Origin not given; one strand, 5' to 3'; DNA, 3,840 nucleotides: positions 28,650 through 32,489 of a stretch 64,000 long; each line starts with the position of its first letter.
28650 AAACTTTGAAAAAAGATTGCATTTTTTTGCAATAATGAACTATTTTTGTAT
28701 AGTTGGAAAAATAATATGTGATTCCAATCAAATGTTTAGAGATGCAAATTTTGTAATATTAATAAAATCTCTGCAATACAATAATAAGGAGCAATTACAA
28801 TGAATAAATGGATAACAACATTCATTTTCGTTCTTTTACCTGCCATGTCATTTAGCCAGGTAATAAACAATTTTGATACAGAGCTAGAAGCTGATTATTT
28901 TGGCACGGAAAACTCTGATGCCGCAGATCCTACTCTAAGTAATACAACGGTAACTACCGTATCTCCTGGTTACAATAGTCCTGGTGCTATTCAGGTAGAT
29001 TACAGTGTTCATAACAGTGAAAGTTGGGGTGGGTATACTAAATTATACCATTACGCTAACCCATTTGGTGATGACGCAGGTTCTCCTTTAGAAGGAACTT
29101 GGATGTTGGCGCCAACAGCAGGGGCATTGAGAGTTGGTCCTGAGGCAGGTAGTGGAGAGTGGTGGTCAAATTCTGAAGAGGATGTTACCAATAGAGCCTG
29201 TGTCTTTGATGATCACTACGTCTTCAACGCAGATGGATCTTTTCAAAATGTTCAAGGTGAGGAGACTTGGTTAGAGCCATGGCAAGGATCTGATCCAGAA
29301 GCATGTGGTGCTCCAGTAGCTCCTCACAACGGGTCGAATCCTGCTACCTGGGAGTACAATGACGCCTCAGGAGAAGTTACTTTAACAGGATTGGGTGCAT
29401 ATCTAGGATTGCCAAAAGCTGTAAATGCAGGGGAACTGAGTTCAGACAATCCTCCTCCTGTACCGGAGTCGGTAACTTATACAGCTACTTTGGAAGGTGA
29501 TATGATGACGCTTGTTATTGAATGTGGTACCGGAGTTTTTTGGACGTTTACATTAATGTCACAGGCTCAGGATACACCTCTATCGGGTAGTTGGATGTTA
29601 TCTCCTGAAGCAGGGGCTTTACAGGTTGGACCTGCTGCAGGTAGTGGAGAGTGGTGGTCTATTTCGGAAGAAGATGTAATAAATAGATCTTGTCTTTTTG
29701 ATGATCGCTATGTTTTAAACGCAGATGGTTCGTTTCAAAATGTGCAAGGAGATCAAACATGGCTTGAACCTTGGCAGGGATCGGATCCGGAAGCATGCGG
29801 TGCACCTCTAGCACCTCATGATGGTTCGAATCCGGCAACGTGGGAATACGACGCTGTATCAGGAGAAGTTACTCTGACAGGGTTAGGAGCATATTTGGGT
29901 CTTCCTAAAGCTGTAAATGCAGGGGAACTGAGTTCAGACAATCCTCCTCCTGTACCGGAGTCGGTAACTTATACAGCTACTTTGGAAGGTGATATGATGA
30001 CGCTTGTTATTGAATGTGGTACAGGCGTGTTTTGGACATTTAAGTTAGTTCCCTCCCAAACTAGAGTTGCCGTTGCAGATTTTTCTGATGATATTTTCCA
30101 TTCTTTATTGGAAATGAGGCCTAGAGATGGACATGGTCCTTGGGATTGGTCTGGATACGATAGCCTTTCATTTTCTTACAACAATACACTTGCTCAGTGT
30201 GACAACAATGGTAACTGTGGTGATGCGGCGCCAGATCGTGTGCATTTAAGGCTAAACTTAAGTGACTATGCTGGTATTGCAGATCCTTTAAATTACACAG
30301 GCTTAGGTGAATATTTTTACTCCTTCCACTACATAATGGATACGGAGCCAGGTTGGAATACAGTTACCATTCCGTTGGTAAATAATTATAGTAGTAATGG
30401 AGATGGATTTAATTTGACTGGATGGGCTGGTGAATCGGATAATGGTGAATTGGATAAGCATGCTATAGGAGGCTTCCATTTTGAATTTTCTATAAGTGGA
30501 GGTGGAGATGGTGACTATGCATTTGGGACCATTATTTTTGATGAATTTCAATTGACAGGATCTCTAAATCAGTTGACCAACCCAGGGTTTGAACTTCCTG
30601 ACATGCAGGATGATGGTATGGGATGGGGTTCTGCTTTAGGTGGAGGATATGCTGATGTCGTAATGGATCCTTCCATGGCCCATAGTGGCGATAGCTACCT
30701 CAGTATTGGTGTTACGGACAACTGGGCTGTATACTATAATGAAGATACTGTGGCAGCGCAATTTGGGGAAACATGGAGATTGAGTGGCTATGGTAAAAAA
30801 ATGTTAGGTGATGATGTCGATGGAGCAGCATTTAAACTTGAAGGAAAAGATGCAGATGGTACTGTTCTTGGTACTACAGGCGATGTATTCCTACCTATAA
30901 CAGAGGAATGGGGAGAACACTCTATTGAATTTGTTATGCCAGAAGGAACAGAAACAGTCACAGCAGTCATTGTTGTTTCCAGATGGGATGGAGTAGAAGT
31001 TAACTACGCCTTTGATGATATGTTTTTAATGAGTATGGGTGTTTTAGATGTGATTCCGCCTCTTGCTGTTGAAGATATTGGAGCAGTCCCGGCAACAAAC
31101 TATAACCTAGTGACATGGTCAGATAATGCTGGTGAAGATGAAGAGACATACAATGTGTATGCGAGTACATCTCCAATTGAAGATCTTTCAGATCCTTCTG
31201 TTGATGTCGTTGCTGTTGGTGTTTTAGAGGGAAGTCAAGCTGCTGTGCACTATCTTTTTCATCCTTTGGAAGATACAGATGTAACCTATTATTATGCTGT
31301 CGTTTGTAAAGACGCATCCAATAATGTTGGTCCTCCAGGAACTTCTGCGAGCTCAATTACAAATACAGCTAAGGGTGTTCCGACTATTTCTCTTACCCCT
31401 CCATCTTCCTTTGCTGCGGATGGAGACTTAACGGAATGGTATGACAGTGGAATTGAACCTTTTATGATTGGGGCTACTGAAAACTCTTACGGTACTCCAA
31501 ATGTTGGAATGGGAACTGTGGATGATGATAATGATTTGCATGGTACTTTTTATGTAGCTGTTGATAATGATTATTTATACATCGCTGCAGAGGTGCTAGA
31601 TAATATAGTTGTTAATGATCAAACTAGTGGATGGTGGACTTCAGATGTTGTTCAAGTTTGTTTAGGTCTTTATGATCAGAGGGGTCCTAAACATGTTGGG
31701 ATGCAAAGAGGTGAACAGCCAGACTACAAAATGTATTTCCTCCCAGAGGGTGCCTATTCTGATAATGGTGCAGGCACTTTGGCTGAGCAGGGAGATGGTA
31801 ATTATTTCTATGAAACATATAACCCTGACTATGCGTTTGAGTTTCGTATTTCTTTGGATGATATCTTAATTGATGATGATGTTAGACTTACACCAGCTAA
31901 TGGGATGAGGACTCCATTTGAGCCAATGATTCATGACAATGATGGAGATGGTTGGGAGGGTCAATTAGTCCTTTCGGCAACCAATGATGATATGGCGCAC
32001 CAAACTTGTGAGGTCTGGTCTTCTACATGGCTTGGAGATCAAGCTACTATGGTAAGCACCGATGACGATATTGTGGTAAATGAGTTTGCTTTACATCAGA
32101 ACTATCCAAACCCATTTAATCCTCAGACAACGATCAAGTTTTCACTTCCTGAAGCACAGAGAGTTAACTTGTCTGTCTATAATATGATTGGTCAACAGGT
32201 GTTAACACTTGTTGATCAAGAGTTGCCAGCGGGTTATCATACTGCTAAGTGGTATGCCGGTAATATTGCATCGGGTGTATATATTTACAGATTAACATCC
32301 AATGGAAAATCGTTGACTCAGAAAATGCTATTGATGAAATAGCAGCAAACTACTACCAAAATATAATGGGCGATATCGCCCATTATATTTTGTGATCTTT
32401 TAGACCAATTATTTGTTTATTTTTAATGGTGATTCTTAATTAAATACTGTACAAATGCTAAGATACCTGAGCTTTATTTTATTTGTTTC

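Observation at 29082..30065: Tandem 164-aa Trp-rich modules with a 116-nt gene-conversion-like identical core: candidate novel beta-glucan-binding module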

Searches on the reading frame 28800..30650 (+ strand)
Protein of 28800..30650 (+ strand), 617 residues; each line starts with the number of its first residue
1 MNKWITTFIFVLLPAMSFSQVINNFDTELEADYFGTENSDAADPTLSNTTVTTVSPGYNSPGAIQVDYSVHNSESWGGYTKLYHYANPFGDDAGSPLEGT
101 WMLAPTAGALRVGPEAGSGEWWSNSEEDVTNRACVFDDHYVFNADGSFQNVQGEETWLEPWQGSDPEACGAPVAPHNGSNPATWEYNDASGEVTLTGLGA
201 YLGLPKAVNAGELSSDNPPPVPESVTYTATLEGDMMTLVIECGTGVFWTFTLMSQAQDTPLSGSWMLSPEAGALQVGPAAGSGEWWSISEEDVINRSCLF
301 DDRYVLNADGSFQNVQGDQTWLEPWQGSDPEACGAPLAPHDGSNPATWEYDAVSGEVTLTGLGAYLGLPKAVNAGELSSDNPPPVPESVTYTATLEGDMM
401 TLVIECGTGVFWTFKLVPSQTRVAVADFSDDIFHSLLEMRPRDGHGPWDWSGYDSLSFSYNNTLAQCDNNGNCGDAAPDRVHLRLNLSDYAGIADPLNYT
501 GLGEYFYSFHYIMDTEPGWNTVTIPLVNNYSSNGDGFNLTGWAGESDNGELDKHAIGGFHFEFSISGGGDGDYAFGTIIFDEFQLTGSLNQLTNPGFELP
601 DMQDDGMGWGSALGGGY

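Call 65: find_homologous_proteins(query=window:28800-30650:+, max_evalue=1e-10)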
Query window:28800-30650:+ (617 aa): 865 proteins with E <= 1e-10 among 8000 candidates; the best 120 are listed.
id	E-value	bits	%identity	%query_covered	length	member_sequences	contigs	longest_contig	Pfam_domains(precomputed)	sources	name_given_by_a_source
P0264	0.0e+0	1374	51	55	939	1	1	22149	PF20773.6,PF22498.3,PF18962.8,PF26276.1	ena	-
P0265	0.0e+0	1291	53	54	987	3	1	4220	PF00018.35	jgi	jgi:hypothetical protein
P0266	0.0e+0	1247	53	49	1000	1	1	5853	-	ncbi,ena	-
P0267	0.0e+0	1226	51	52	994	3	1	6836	-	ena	-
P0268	0.0e+0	1216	52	52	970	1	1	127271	-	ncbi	-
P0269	0.0e+0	1164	52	53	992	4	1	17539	-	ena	-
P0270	0.0e+0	1149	51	53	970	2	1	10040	-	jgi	-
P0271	0.0e+0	1148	48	55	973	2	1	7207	-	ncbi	-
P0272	0.0e+0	1113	49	54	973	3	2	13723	PF13648.13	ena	-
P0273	0.0e+0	1103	48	53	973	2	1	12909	PF13648.13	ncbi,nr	ncbi:MAG: hypothetical protein EX272_12255 [Chromatiales bacterium]|nr:MAG: hypothetical protein EX2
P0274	0.0e+0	1081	90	58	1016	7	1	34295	PF06452.17,PF18962.8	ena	-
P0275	0.0e+0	1068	75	100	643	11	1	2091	-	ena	-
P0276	0.0e+0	1052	49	56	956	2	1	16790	-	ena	-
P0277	0.0e+0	1052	55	53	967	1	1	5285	PF20773.6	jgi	jgi:phage baseplate assembly protein gpV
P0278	0.0e+0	1026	50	54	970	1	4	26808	-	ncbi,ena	-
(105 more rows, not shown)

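Call 75: predict_structure(alignment_id=A7)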
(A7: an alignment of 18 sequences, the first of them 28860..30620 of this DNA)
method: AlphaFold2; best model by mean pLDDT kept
length: 587 residues; sequences in the alignment: 18
mean_pLDDT: 49.2   pTM: 0.37
mean pLDDT of the five models: 49.2, 47.5, 43.5, 41.9, 40.6
residues with pLDDT >= 90: 0; 70-90: 64; 50-70: 212; < 50: 311
segments of 3 or more residues with pLDDT < 50: 1-8, 65-78, 85-89, 99-119, 131-153, 157-159, 185-194, 196-198, 235-282, 288-290, 295-308, 312-325, 332-335, 347-368, 376-379, 386-391, 397-432, 469-486, 508-537, 568-587
pLDDT, mean of each block of 10 residues (from residue 1): 38 59 73 63 73 64 46 39 50 54 40 40 56 38 36 48 62 65 51 48 69 68 60 45 40 32 35 43 50 47 44 43 48 53 48 35 46 54 47 47 24 25 36 62 75 66 58 34 43 64 58 36 30 46 65 77 55 25 24
secondary structure, 60 per line:
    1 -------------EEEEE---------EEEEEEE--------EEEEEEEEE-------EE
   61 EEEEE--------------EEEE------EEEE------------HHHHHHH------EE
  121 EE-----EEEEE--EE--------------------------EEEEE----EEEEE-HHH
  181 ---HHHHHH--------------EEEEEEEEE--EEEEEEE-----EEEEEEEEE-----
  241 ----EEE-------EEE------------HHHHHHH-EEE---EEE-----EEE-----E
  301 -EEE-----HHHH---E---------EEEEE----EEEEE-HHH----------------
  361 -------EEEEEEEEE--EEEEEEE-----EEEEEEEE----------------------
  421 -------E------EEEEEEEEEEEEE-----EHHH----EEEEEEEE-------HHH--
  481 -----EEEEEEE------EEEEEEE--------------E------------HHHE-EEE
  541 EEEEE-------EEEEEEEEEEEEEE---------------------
elements in order (helices of 4 or more, strands of 3 or more residues): E14-18 E28-34 E43-51 E59-65 E80-83 E90-93 H106-112 E119-122 E128-132 E163-167 E172-176 H184-189 E204-212 E215-221 E227-235 E245-247 E255-257 H270-276 E278-280 E284-286 E292-294 E302-304 H310-313 E327-331 E336-340 E368-376 E379-385 E391-398 E435-447 E461-468 E486-492 E499-505 E538-545 E553-566

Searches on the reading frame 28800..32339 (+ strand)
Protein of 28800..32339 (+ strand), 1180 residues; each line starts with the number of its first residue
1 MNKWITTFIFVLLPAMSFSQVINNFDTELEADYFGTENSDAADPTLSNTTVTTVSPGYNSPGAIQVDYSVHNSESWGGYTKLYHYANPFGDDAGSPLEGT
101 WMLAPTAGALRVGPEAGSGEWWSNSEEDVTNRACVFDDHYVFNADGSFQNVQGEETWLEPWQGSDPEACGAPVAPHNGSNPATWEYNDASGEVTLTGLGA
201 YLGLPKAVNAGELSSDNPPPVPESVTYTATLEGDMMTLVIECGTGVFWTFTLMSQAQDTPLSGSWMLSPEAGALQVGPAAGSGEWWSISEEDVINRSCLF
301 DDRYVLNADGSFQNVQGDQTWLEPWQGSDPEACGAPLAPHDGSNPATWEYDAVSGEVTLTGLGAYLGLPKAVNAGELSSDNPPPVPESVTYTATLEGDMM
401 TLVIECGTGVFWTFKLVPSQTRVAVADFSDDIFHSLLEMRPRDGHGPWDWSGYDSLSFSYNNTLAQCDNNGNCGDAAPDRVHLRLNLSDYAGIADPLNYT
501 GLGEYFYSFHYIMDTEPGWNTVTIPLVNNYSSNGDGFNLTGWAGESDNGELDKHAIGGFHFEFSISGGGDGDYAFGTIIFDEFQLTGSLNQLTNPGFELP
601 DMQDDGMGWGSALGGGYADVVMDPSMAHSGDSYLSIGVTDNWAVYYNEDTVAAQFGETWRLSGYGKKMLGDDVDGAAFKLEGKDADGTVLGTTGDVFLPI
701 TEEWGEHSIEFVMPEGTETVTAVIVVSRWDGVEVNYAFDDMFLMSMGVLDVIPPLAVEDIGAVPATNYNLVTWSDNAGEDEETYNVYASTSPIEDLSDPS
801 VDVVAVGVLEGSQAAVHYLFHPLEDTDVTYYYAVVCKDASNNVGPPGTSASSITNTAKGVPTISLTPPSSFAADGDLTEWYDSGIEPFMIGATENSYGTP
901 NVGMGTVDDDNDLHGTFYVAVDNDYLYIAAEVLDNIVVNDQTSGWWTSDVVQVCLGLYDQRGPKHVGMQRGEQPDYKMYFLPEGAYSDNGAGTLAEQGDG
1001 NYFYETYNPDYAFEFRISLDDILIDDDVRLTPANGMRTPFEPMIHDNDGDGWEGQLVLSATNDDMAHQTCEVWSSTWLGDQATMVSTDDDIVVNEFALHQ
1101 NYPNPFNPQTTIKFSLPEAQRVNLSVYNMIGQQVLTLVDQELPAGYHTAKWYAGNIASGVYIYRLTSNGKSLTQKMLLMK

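Call 5: search_protein_families(library=pfam, proteins=[window:28800-32339:+], max_evalue=1)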
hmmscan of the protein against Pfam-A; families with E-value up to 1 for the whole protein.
window:28800-32339:+ (1180 aa): 7 families
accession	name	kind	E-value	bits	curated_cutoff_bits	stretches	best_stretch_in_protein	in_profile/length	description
PF18962.6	Por_Secre_tail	-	8.4e-10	39.3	27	1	1102-1176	2-73/75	Secretion system C-terminal sorting domain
PF06452.16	CBM9_1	-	1.9e-08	34.9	23.4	1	895-1075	13-179/185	Carbohydrate family 9 binding domain-like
PF02018.23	CBM_4_9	-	0.0012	19.6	25.9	1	590-721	2-126/136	Carbohydrate binding domain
PF13860.13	FlgD_ig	-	0.022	15.2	27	1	1111-1168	13-76/79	FlgD Ig-like domain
PF06820.17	Phage_fiber_C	-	0.096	13.5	25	0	127-153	36-62/64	Putative prophage tail fibre C-terminus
PF18998.6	Flg_new_2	-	0.17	12.4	23.6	0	760-785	27-53/73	Divergent InlB B-repeat domain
PF13585.12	CHU_C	-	0.31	11.6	27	1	1117-1175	24-81/86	CHU_C Type IX secretion signal domain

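Call 6: search_protein_families(library=ncbifam, proteins=[window:28800-32339:+], max_evalue=1)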
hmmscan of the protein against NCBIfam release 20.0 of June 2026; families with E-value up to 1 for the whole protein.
window:28800-32339:+ (1180 aa): 5 families
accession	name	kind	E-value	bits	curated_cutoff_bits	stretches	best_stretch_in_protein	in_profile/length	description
TIGR04183.1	Por_Secre_tail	domain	1.2e-11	44.4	23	1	1102-1177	2-70/72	T9SS type A sorting domain-containing protein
NF038113.1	T9SSA_dep_M36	equivalog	3.3e-07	28.9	885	1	1098-1178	792-868/869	T9SS-dependent M36 family metallopeptidase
NF052323.1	T9SSA_dep_M6i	equivalog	4.2e-06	25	600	1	1100-1170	959-1029/1043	T9SS-dependent M6-like inactivated metalloprotease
NF033707.1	T9SS_sortase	equivalog_domain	5.6e-05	21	420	1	1099-1168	999-1078/1095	type IX secretion system sortase PorU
NF040528.1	SP_0198_lipo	equivalog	0.03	14.3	100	0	226-247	65-86/144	SP_0198 family lipoprotein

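Call 25: find_encoding_contigs(protein=window:28800-32339:+, flank=3000, max_places=6)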
Protein window:28800-32339:+ (1180 aa): 2 contigs read that carry it; 2 places shown.
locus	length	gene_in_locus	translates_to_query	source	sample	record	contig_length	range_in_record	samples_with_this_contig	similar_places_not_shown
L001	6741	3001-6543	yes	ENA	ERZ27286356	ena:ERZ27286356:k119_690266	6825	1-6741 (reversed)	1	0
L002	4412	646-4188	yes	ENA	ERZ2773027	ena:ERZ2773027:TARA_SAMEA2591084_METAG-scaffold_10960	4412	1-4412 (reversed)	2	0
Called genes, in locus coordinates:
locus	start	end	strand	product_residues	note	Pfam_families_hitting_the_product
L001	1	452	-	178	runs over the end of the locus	?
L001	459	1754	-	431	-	PF03935:SKN1_KRE6_Sbg1 (faint), PF07691:PA14, PF00722:Glyco_hydro_16, PF26113:GH16_XgeA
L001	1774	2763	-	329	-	PF00532:Peripla_BP_1, PF13407:Peripla_BP_4, PF13377:Peripla_BP_3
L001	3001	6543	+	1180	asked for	PF06452:CBM9_1, PF18962:Por_Secre_tail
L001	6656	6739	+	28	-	?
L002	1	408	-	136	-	?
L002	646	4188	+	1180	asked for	PF06452:CBM9_1, PF18962:Por_Secre_tail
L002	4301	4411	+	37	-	?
